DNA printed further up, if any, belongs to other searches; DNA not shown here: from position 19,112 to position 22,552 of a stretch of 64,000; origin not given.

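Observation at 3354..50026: A 14-bp CG-centred palindrome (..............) sits at every divergent intergenic region and at four more operon starts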

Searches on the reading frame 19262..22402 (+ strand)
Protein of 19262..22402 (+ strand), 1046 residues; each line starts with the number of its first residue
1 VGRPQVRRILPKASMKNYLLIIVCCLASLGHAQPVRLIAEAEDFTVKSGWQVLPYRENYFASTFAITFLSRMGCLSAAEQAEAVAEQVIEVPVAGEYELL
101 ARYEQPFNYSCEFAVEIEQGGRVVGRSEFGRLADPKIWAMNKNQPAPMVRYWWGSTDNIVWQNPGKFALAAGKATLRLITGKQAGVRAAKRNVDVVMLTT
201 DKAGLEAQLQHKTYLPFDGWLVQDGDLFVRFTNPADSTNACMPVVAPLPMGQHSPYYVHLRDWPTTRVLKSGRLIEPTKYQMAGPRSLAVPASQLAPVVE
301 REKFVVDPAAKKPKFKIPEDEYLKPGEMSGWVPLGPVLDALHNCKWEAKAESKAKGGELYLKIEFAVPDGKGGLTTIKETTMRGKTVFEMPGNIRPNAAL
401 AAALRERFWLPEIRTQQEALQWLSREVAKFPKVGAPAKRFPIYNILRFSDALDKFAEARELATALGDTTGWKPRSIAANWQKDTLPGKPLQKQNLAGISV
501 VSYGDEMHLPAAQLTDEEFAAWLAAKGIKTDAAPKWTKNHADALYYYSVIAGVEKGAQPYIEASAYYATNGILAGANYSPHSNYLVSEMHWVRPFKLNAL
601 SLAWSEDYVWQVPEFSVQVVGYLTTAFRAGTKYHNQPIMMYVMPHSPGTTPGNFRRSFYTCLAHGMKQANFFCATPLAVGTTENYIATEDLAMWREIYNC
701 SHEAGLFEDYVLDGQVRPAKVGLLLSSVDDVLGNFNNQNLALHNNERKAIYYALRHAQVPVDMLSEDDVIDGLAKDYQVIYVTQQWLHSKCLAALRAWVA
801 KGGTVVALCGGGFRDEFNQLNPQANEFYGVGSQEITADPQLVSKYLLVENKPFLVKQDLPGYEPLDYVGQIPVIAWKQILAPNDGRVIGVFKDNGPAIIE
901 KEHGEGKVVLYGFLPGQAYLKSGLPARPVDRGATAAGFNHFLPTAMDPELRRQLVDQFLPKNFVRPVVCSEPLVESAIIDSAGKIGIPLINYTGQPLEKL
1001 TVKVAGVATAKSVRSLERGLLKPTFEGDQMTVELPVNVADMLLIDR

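Call 9: search_protein_families(library=pfam, proteins=[window:19262-22402:+])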
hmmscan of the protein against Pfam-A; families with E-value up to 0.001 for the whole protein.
window:19262-22402:+ (1046 aa): 1 family
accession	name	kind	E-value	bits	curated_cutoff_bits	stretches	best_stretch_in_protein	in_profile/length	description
PF08532.16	Glyco_hydro_42M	-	2.4e-07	30.9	25.8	1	743-921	28-194/207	Beta-galactosidase trimerisation domain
